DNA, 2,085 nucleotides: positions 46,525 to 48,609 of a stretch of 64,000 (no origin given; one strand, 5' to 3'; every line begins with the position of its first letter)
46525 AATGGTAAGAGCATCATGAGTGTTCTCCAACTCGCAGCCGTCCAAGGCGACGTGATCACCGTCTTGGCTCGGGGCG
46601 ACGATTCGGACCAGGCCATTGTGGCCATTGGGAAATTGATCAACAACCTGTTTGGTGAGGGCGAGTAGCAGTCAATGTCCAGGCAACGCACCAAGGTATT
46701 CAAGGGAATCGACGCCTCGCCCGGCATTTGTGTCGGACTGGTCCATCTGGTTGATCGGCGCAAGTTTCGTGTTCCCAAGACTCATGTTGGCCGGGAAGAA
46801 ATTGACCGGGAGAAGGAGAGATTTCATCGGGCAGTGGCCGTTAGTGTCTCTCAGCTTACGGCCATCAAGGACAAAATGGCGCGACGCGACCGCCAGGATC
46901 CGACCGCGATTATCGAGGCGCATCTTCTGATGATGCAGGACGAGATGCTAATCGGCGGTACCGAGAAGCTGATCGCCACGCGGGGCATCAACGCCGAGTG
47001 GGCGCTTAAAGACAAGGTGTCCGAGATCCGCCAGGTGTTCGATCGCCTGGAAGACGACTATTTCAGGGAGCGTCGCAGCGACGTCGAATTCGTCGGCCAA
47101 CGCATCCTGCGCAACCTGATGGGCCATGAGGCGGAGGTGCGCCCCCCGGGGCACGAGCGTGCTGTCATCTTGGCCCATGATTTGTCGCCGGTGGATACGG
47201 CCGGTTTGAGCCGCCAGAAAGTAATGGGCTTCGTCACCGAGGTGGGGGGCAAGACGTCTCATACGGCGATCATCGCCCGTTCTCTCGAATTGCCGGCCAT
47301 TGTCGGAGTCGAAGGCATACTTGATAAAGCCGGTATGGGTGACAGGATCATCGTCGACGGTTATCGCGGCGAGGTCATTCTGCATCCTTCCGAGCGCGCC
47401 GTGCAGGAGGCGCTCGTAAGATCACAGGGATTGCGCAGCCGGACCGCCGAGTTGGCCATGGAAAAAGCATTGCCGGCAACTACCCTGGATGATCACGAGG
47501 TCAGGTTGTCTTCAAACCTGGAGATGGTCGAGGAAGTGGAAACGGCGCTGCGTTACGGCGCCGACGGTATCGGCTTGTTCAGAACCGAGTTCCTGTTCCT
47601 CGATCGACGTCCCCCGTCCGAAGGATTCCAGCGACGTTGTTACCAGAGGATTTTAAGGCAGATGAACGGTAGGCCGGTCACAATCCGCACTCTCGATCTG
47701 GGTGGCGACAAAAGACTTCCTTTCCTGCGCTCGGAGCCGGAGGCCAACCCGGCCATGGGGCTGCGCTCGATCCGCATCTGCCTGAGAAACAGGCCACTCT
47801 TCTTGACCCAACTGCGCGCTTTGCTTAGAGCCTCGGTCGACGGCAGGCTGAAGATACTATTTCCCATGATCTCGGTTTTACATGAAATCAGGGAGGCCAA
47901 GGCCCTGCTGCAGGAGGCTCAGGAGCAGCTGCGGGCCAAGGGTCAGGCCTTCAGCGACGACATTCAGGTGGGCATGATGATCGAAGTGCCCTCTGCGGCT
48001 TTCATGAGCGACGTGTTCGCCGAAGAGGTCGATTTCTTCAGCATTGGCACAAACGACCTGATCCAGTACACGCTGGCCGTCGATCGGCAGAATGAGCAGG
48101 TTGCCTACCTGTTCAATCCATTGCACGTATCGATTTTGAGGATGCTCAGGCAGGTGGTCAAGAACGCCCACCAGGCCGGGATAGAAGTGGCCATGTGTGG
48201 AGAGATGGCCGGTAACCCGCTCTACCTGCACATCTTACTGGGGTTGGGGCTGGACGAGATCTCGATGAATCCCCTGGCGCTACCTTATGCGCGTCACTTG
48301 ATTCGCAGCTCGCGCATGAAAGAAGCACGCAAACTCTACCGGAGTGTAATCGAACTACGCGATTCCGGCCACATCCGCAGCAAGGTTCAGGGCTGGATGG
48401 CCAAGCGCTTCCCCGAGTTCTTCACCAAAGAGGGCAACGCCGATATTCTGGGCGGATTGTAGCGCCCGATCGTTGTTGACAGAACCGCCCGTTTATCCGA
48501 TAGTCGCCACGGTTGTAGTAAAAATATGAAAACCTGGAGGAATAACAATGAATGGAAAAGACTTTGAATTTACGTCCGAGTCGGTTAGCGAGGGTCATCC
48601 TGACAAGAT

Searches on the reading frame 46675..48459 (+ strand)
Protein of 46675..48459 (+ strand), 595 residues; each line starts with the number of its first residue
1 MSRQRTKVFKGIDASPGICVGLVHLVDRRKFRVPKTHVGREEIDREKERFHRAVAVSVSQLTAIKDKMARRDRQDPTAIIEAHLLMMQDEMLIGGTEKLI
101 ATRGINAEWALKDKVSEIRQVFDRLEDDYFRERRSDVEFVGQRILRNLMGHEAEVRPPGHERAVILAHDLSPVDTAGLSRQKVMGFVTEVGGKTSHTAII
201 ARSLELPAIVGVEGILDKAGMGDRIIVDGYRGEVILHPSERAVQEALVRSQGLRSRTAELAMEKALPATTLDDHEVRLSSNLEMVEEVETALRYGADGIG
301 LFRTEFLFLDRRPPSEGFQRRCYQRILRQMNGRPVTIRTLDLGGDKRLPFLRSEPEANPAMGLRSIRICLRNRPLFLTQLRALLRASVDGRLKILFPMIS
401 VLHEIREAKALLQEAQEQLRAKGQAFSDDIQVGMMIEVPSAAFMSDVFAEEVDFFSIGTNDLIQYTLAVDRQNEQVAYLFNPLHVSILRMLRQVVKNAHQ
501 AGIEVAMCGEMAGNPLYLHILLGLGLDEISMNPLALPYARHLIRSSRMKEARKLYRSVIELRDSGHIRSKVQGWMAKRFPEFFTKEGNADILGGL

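Call 104: search_protein_families(library=pfam, proteins=[window:46675-48459:+], max_evalue=0.0001)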
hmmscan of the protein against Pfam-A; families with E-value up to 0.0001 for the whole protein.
window:46675-48459:+ (595 aa): 3 families
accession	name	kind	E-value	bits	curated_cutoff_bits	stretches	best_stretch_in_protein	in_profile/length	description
PF02896.24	PEP-utilizers_C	-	1.2e-111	373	22.8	1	258-546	2-291/293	PEP-utilising enzyme, PEP-binding domain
PF05524.18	PEP-utilisers_N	-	1.1e-29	103.5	24.4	1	10-133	1-121/121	PEP-utilising enzyme, N-terminal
PF00391.29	PEP-utilizers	-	2.2e-23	82.1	23.1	1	161-232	3-72/72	PEP-utilising enzyme, mobile domain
